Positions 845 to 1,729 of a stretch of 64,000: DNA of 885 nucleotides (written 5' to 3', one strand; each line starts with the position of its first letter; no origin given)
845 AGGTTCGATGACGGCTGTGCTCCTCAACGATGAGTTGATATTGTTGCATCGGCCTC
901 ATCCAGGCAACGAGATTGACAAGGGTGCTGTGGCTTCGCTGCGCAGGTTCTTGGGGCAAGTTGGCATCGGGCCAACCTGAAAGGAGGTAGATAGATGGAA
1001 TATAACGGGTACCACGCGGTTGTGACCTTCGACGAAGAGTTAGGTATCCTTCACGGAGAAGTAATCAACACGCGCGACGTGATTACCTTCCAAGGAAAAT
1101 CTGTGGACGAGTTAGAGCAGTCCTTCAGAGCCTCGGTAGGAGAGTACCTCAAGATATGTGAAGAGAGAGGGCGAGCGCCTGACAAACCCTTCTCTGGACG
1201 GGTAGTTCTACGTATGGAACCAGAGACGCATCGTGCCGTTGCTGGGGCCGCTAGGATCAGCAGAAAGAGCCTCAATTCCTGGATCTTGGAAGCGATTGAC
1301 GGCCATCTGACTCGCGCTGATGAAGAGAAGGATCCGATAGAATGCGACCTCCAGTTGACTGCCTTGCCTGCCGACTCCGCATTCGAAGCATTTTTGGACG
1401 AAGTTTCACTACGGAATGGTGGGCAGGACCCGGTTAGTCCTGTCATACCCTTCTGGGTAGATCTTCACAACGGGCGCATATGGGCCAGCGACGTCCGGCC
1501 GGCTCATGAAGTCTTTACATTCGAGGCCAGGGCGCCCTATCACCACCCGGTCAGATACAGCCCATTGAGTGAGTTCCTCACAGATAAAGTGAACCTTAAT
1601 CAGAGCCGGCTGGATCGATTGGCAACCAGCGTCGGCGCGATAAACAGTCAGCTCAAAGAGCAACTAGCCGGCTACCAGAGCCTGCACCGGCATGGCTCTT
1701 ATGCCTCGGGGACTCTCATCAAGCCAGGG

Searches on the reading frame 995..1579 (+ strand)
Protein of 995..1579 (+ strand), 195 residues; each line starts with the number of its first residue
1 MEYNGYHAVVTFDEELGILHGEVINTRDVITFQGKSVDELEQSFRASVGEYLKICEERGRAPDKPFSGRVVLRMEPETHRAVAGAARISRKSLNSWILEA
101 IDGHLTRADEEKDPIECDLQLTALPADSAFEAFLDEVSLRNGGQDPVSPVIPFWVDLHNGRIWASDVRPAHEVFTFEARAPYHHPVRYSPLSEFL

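Call 21: find_related_loci(query=window:995-1579:+, collection=genome_contigs, flank=10000)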
Query window:995-1579:+ (195 aa) in genome_contigs; peptide patterns used: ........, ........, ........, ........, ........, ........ (x = any residue, [..] = any of these).
108 stretches matched a pattern; 43 encode a relative of the query (tblastn E <= 1e-3); 42 distinct loci.
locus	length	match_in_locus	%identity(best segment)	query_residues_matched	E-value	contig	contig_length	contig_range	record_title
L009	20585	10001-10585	79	1-195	9e-104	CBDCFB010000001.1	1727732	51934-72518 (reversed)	MAG: Dehalococcoidia bacterium isolate 197aea84-9146-475f-a767-9aad1a17c687 genome assembly, contig: contig_1, whole gen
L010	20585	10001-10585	79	1-195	3e-102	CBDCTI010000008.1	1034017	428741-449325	MAG: Dehalococcoidia bacterium isolate c2d35a5a-78d8-4247-ab51-d98fe5eb2261 genome assembly, contig: contig_8, whole gen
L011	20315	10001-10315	76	1-105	7e-50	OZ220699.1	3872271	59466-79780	MAG: Dehalococcoidia bacterium isolate f58489c1-47d8-4967-8439-08667ebef3fd genome assembly, chromosome: 1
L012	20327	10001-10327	75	1-109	1e-49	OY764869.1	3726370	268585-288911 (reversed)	MAG: Dehalococcoidia bacterium isolate 68cf78b7-8a41-43a5-8848-46054f5a18e3 genome assembly, chromosome: 1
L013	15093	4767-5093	73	1-109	2e-49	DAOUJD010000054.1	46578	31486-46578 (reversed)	MAG TPA_asm: Dehalococcoidia bacterium isolate S32_242 k113_3153093, whole genome shotgun sequence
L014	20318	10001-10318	79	1-106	4e-48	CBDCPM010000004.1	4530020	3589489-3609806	MAG: Dehalococcoidia bacterium isolate e106aa75-8e7b-471b-8364-be862cd00600 genome assembly, contig: contig_4, whole gen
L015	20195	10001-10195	80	1-65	7e-29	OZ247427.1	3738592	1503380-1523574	MAG: Dehalococcoidia bacterium isolate b7f8797e-9f69-4263-9aa4-ebb5cb8f718b genome assembly, chromosome: 1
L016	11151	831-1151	44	1-107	1e-26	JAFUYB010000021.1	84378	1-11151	MAG: Lachnospiraceae bacterium isolate RGIG4930 Roe_deer_Rumen-3__c1085, whole genome shotgun sequence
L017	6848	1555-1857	43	1-101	3e-25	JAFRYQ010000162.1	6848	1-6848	MAG: Bacillota bacterium isolate RGIG2917 Goat_Omasum.Co__c1713669, whole genome shotgun sequence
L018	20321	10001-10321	47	1-107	5e-25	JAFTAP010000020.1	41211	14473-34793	MAG: Lachnospiraceae bacterium isolate RGIG3644 Goat_Rumen.Co__c358621, whole genome shotgun sequence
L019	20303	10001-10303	41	1-101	1e-23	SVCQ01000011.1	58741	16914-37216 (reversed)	MAG: Clostridiales bacterium isolate SIG258 NODE_765_length_58741_cov_16.959822, whole genome shotgun sequence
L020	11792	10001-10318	40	1-106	6e-23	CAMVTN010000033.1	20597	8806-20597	MAG TPA_asm: uncultured Lachnospiraceae bacterium isolate SRR8387717_bin.27_metaWRAP_v1.3_MAG genome assembly, contig: E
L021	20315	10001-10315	41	1-105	8e-23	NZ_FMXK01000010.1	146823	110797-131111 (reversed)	Butyrivibrio sp. INlla18, whole genome shotgun sequence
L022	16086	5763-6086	40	1-108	8e-23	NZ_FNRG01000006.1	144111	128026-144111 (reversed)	Oribacterium sp. KHPX15, whole genome shotgun sequence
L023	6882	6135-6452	41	1-106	2e-22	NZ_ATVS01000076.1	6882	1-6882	Butyrivibrio sp. AE3009 G588DRAFT_scaffold00076.76_C, whole genome shotgun sequence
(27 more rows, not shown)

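Call 48: search_protein_families(library=phrogs, proteins=[window:995-1579:+], max_evalue=0.01)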
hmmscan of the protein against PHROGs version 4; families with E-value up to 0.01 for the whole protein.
window:995-1579:+ (195 aa): 1 family
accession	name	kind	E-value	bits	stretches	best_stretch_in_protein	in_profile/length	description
phrog_9151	-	moron, auxiliary metabolic gene and host takeover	2.2e-34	119.3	1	1-109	5-113/119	HicB-like antitoxin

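Call 62: find_homologous_proteins(query=window:995-1579:+, max_evalue=1e-8)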
Query window:995-1579:+ (195 aa): 1034 proteins with E <= 1e-8 among 1236 candidates; the best 120 are listed.
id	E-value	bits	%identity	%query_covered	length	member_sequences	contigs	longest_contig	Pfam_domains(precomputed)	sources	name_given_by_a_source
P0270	2.7e-64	235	64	90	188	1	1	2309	PF05534.19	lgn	-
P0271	5.1e-64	234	61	93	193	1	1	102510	PF05534.19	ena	-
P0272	1.9e-63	232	60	93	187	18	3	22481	PF05534.19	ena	-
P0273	3.4e-63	231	74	78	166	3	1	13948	PF05534.19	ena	-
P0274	3.9e-63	231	62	90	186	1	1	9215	PF05534.19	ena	-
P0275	5.1e-63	231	59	93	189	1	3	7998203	PF05534.19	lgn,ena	-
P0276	2.2e-62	229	59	91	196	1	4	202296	PF05534.19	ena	-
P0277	3.1e-61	225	59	91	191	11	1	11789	PF05534.19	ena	-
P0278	1.7e-59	219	56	98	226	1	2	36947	PF05534.19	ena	-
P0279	3.4e-59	218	57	93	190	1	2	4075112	PF05534.19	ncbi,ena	-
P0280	7.2e-58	214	56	98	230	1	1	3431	PF05534.19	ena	-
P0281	1.9e-56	209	55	95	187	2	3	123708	PF05534.19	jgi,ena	jgi:predicted HicB family RNase H-like nuclease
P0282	2.3e-56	209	52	95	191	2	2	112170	PF05534.19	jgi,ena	jgi:predicted HicB family RNase H-like nuclease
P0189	1.3e-55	206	54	93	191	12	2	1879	PF05534.19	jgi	jgi:predicted HicB family RNase H-like nuclease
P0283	3.2e-55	205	55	91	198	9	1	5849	PF05534.19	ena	-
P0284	1.7e-54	203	55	91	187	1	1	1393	PF05534.19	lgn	-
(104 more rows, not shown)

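Call 63: find_encoding_contigs(protein=P0279, flank=6000, max_places=2)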
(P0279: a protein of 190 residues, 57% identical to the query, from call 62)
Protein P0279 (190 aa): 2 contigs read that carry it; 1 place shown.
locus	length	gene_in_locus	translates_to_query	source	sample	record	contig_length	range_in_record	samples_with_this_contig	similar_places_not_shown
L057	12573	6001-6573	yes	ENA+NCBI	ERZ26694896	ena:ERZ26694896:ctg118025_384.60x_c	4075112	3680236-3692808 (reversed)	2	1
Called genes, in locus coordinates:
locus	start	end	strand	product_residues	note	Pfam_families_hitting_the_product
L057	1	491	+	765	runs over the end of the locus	PF01293:PEPCK_ATP (faint)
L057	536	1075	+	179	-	PF04513:Baculo_PEP_C (faint), PF09486:HrpB7 (faint), PF01442:Apolipoprotein, PF05531:NPV_P10 (faint), PF24610:DUF7623 (faint), PF07352:Phage_Mu_Gam (faint), PF02524:KID (faint)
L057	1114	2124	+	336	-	PF20656:MS_N, PF01274:MS_TIM-barrel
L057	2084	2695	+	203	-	PF01274:MS_TIM-barrel, PF20659:MS_C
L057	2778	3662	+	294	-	PF02739:5_3_exonuc_N, PF01367:5_3_exonuc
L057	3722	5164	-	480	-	PF13424:TPR_12 (faint), PF13428:TPR_14 (faint), PF13432:TPR_16 (faint)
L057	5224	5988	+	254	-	PF02661:Fic, PF07927:HicA_toxin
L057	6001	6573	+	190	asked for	PF05534:HicB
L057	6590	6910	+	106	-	-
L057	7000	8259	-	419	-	PF02515:CoA_transf_3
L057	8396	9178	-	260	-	PF00753:Lactamase_B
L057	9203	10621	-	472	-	PF00501:AMP-binding, PF14535:AMP-binding_C_2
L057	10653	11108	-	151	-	PF02310:B12-binding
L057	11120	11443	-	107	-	-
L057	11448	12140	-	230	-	-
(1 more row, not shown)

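Call 64: find_encoding_contigs(protein=P0275, flank=6000, max_places=3)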
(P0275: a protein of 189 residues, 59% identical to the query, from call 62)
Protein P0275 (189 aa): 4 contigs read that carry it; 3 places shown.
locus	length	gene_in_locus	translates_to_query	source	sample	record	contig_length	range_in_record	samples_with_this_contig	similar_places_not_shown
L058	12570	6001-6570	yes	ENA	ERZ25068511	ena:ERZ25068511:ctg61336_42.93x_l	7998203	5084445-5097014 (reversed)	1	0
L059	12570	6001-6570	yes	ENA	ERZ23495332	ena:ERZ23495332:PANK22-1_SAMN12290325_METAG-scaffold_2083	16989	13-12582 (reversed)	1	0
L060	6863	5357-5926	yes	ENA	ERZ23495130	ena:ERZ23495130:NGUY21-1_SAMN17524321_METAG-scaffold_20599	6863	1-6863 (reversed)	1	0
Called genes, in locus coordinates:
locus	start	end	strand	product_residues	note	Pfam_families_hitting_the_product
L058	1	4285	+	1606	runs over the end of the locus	PF12799:LRR_4 (weak), PF13855:LRR_8, PF23598:LRR_14, PF13855:LRR_8, PF23598:LRR_14, PF23598:LRR_14, PF23598:LRR_14, PF23598:LRR_14, +14 more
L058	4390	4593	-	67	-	-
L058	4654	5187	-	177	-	PF00239:Resolvase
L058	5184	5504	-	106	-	-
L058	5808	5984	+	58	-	PF07927:HicA_toxin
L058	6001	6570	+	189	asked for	PF05534:HicB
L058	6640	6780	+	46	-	-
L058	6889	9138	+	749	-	PF00082:Peptidase_S8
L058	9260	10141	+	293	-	PF18135:Type_ISP_C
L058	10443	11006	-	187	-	PF11185:DUF2971 (faint)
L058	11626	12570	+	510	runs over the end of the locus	PF07282:Cas12f1-like_TNB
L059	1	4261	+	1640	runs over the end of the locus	PF13855:LRR_8, PF23598:LRR_14, PF13855:LRR_8, PF23598:LRR_14, PF13855:LRR_8, PF12799:LRR_4, PF13855:LRR_8, PF23598:LRR_14, +18 more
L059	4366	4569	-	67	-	-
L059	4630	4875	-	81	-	-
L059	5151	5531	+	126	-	PF01526:DDE_Tnp_Tn3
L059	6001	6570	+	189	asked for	PF05534:HicB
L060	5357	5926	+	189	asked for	PF05534:HicB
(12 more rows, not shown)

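Call 85: predict_structure(alignment_id=A7)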
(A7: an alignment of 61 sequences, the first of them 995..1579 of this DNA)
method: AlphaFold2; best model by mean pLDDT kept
length: 195 residues; sequences in the alignment: 61
mean_pLDDT: 75.7   pTM: 0.44
mean pLDDT of the five models: 75.7, 72.8, 72.3, 71.6, 68.6
residues with pLDDT >= 90: 63; 70-90: 73; 50-70: 33; < 50: 26
segments of 3 or more residues with pLDDT < 50: 113-122, 180-195
pLDDT, mean of each block of 10 residues (from residue 1): 92 93 87 96 96 93 66 81 90 88 75 48 66 79 61 76 72 66 37 28
secondary structure, 60 per line:
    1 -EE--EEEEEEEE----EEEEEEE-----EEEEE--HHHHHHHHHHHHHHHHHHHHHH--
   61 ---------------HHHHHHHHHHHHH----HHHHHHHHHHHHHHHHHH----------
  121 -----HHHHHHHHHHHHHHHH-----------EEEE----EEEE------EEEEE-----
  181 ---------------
elements in order: E6-13 E18-24 E30-34 H37-58 H76-88 H93-110 H126-141 E153-156 E161-164 E171-175

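Call 87: fold_search(model_id=the predicted structure, library=pdb)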
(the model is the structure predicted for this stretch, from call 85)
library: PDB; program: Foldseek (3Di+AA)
matches with E <= 10: 400; with E <= 0.001: 0
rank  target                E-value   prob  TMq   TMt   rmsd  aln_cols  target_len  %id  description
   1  6g26_B                8.2e-03  1.00  0.27  0.38  16.0       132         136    9  The crystal structure of the Burkholderia pseudomallei HicAB complex (released 2018-10-31)
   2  6g26_A                8.2e-03  1.00  0.27  0.38  16.8       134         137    9  The crystal structure of the Burkholderia pseudomallei HicAB complex (released 2018-10-31)
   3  7nfx_w                1.2e-01  0.89  0.16  0.35   6.0        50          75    8  Mammalian ribosome nascent chain complex with SRP and SRP receptor in early state A (released 2021-06-02)
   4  6g1c_B                1.5e-01  1.00  0.26  0.56   1.7        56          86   14  Crystal structure of the N-terminal domain of Burkholderia Pseudomallei antitoxin HicB (released 2018-10-31)
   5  4p78_A                1.6e-01  0.96  0.25  0.53   9.4        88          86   12  HicA3 and HicB3 toxin-antitoxin complex (released 2014-08-27)
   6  6g1c_V                1.8e-01  0.97  0.25  0.54   8.8        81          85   11  Crystal structure of the N-terminal domain of Burkholderia Pseudomallei antitoxin HicB (released 2018-10-31)
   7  4ue5_E                2.0e-01  0.77  0.16  0.36   6.5        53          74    8  Structural basis for targeting and elongation arrest of Bacillus signal recognition particle (released 2015-09-09)
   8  1e8o_A                2.1e-01  0.77  0.16  0.36   6.0        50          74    8  Core of the Alu domain of the mammalian SRP (released 2000-11-08)
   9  4uyk_A                2.4e-01  0.60  0.16  0.33   9.6        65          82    8  Crystal structure of a Signal Recognition Particle Alu domain in the elongation arrest conformation (released 2014-11-05)
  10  1whq_MODEL_1_A        2.5e-01  0.60  0.21  0.36  11.6        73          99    4  Solution structure of the N-terminal dsRBD from hypothetical protein BAB28848 (released 2004-11-28)
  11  8dfv_K                2.5e-01  0.10  0.15  0.12  31.4       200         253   12  Structural Basis of MicroRNA Biogenesis by Dicer-1 and Its Partner Protein Loqs-PB - complex IIa (released 2022-11-16)
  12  2ltr_MODEL_1_A        2.7e-01  0.80  0.23  0.39  12.5        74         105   15  Solution structure of RDE-4(32-136) (released 2013-12-04)
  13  1e8o_C                2.7e-01  0.72  0.16  0.37   6.7        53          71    8  Core of the Alu domain of the mammalian SRP (released 2000-11-08)
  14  8dg5_K                2.7e-01  0.11  0.18  0.14  30.9       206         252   14  Structural Basis of MicroRNA Biogenesis by Dicer-1 and Its Partner Protein Loqs-PB - complex IIb (released 2022-11-16)
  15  5ztm_B                3.0e-01  0.23  0.19  0.22  18.9       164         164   10  Crystal structure of MLE dsRBDs in complex with roX2 (R2H1) (released 2019-03-06)
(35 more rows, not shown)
